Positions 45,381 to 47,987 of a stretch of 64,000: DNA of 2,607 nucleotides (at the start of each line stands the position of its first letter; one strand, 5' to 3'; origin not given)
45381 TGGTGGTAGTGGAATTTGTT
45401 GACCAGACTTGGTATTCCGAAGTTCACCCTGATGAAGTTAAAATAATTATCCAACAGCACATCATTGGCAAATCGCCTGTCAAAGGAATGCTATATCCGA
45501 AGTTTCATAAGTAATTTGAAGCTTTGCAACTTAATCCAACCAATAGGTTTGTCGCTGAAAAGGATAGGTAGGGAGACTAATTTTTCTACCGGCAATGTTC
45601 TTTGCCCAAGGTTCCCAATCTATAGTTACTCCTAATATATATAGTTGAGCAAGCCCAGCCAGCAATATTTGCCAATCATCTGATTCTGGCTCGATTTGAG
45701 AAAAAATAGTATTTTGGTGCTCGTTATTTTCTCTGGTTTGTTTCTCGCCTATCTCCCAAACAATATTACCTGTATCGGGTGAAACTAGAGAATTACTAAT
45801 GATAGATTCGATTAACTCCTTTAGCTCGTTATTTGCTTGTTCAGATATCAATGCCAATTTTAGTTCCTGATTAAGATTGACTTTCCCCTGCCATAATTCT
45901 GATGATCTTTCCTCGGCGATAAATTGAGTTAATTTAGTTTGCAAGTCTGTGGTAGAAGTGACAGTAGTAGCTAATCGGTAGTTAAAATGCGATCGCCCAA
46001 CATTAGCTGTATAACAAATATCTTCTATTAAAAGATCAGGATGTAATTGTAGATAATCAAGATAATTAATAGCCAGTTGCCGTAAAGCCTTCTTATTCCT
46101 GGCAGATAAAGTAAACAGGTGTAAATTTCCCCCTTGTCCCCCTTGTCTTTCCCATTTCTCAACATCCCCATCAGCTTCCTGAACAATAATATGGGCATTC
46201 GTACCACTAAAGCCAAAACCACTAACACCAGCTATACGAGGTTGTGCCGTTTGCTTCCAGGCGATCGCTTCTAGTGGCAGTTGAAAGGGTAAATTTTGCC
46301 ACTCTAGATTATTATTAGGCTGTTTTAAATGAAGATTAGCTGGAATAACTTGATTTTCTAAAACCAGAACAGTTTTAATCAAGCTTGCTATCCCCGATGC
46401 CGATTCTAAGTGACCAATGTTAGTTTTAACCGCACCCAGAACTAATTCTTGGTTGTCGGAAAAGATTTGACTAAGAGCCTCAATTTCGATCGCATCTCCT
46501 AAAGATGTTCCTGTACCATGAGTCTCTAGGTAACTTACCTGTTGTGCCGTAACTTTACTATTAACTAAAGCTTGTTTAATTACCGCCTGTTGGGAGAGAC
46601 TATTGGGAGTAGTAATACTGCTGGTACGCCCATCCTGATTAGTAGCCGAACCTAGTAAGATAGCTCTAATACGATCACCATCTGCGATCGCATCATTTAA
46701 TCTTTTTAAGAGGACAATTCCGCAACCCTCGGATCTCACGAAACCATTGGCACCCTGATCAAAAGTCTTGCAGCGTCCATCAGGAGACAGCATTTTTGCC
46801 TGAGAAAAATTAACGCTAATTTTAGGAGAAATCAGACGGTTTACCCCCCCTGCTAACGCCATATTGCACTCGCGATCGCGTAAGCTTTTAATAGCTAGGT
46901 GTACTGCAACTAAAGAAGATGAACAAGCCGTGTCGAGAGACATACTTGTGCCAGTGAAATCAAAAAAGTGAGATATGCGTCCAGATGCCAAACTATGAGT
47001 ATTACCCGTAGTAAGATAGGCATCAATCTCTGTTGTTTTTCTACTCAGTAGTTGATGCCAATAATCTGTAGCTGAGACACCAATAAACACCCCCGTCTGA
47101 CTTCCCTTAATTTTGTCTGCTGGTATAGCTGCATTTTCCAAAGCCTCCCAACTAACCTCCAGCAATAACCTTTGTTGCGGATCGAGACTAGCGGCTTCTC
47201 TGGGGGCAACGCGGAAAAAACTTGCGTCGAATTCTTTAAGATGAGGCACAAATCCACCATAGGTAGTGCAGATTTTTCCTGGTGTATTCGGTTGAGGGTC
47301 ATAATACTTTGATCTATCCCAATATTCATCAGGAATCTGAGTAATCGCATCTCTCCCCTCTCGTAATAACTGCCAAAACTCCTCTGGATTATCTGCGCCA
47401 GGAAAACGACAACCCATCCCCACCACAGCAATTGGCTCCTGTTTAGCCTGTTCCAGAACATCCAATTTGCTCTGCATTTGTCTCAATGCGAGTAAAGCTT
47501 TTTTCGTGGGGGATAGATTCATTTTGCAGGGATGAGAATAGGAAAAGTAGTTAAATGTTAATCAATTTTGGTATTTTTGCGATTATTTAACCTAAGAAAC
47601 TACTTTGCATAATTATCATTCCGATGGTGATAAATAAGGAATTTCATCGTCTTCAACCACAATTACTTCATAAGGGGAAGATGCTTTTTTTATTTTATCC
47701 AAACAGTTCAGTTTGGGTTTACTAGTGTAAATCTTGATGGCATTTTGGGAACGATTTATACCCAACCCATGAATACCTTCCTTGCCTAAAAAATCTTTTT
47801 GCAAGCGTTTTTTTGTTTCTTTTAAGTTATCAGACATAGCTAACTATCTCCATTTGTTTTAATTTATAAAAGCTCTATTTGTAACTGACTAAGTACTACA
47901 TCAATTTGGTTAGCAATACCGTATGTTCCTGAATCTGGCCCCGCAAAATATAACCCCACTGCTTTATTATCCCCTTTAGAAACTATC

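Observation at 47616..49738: Tyrosinase + free shield-domain paralogue + trypsin-like protease + pro-domain-like mini-protein: candidate protease-activated phenoloxidase module, decayed here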

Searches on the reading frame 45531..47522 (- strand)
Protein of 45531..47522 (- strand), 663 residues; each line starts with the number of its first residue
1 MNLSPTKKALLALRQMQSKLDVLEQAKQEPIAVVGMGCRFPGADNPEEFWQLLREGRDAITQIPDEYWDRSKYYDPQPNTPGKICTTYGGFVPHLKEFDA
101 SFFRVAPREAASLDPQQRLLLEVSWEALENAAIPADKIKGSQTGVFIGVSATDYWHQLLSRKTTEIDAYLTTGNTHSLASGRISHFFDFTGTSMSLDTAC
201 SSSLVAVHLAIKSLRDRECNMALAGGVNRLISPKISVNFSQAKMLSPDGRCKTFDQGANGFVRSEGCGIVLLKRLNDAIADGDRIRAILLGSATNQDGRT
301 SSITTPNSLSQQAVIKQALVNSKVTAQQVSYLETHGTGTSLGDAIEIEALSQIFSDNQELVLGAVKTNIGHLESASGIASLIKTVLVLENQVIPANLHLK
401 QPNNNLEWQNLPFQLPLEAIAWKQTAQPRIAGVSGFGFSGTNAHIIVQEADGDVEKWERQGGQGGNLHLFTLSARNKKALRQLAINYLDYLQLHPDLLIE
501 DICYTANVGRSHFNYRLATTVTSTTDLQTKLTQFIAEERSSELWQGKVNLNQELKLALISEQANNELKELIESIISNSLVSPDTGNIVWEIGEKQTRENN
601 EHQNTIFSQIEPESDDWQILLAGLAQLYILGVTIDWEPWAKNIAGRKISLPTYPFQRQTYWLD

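Call 3: search_protein_families(library=pfam, proteins=[window:45531-47522:-], max_evalue=1)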
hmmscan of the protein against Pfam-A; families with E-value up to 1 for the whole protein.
window:45531-47522:- (663 aa): 7 families
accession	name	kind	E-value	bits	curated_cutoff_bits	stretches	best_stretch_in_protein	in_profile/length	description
PF00109.32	ketoacyl-synt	-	4.3e-101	338.2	20.8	1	29-278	2-252/252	Beta-ketoacyl synthase, N-terminal domain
PF02801.28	Ketoacyl-synt_C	-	3e-38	130.9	20.8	1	287-399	2-118/119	Beta-ketoacyl synthase, C-terminal domain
PF22621.2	CurL-like_PKS_C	-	3.5e-25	88.2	27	1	468-531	1-64/64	CurL-like, PKS C-terminal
PF22336.2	RhiE-like_linker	-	4.3e-14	52.7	27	1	472-537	2-66/67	RhiE-like, KS-MAT linker domain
PF16197.11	KAsynt_C_assoc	-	4.9e-13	49.9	33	1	402-516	1-107/111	Ketoacyl-synthetase C-terminal extension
PF00108.29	Thiolase_N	-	0.00025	21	26.4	1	193-230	78-115/260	Thiolase, N-terminal domain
PF24568.1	CC_PcsB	-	0.089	13.1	27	1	312-361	12-62/75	Peptidoglycan hydrolase PcsB, coiled-coil domain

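Call 4: search_protein_families(library=ncbifam, proteins=[window:45531-47522:-], max_evalue=1)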
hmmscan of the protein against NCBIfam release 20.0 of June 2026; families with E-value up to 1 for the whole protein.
window:45531-47522:- (663 aa): 22 families
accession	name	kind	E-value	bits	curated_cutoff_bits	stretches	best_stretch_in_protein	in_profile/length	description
NF045894.1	PKS_plus_SDR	equivalog_domain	1.9e-217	725.1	1740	2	29-552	1-530/1515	type I polyketide synthase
NF040607.1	mycolic_Pks13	equivalog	8.4e-161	537.3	2100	2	24-456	96-532/1680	polyketide synthase Pks13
NF041183.1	Pks2_ls1_myc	equivalog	1.7e-144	482.8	2400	1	30-538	3-519/2086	sulfolipid-1 biosynthesis phthioceranic/hydroxyphthioceranic acid synthase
TIGR02813.1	omega_3_PfaA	subfamily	2e-83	280.2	1010.1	2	177-480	183-491/2582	polyketide-type polyunsaturated fatty acid synthase PfaA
TIGR03150.1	fabF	equivalog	1.1e-50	172.5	493.75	1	31-447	3-406/407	beta-ketoacyl-ACP synthase II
NF005589.0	PRK07314.1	subfamily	1.4e-47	162.4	387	1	30-449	5-411/413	beta-ketoacyl-ACP synthase II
NF004970.0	PRK06333.1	subfamily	1.1e-46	159.5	525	1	28-448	3-420/424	beta-ketoacyl-ACP synthase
NF053555.1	prodigi_MBC_PigJ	equivalog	6.6e-43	147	900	1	26-449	328-758/759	prodigiosin MBC biosynthesis protein PigJ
NF005490.0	PRK07103.1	equivalog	1.5e-37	129.7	445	1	28-449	3-412/414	polyketide beta-ketoacyl:acyl carrier protein synthase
NF058662.1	cispenta_AmcF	equivalog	2.3e-35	122.3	325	1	181-408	110-336/369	cispentacin biosynthesis acyltransferase subunit AmcF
NF006618.0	PRK09185.1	subfamily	7.8e-34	117.4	407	1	143-449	98-392/394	beta-ketoacyl-ACP synthase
NF004618.0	PRK05952.1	equivalog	7.6e-33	113.9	455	1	181-449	128-382/384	beta-ketoacyl-ACP synthase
NF005076.0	PRK06501.1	equivalog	2.8e-32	112.1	629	1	155-448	130-421/425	beta-ketoacyl-ACP synthase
NF006587.0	PRK09116.1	equivalog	1.9e-31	109.3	470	1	122-448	79-405/408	beta-ketoacyl-ACP synthase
NF006434.0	PRK08722.1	equivalog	5e-30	104.7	759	1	31-448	6-412/414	beta-ketoacyl-ACP synthase II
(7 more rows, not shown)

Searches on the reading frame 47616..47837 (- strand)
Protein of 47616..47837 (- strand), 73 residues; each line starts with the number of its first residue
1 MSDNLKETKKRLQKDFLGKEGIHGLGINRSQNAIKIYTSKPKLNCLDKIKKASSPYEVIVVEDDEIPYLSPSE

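Call 3: search_protein_families(library=pfam, proteins=[window:47616-47837:-], max_evalue=1)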
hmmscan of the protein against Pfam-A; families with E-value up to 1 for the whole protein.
window:47616-47837:- (73 aa): 1 family
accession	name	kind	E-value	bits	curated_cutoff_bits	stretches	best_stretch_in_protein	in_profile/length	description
PF09096.16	Phage-tail_2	-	0.084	13.3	25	1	6-50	125-169/173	Baseplate structural protein, domain 2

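Call 4: search_protein_families(library=ncbifam, proteins=[window:47616-47837:-], max_evalue=1)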
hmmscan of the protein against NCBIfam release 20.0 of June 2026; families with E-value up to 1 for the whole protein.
window:47616-47837:- (73 aa): 0 families

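Call 84: search_protein_families(library=padloc, proteins=[P0223, window:47616-47837:-, L254:6664-7983:+], max_evalue=0.01)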
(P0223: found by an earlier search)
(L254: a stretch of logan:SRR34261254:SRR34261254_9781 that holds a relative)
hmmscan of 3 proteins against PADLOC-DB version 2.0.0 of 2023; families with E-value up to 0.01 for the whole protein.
P0223 (356 aa): 0 families

window:47616-47837:- (73 aa): 0 families

L254:6664-7983:+ (439 aa): 0 families

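Call 85: search_protein_families(library=pfam, proteins=[P0223, L254:6664-7983:+], max_evalue=0.01)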
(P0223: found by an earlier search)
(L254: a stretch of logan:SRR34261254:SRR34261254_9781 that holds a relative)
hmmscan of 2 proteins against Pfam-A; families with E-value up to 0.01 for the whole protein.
P0223 (356 aa): 4 families
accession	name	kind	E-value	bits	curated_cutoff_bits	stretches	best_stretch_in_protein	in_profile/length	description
PF25819.1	Nal1_C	-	9.8e-05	22.1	26.1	1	251-324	151-216/268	Nal1 C-terminal domain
PF08192.17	Peptidase_S64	-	0.00049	19.1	23.6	1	225-328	588-653/692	Peptidase family S64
PF25608.1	NAL1_N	-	0.0022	18.1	27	1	52-94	27-69/80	NARROW LEAF 1 N-terminal domain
PF00949.27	Peptidase_S7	-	0.008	16.5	20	0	310-348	95-128/131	Peptidase S7, Flavivirus NS3 serine protease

L254:6664-7983:+ (439 aa): 2 families
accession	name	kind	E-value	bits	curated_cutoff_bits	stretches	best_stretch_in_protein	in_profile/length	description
PF00264.25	Tyrosinase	-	2.1e-42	146.3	22.6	1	62-238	3-213/214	Common central domain of tyrosinase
PF25271.1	DUF7868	-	0.00018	21.9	25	1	306-361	41-94/158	Domain of unknown function (DUF7868)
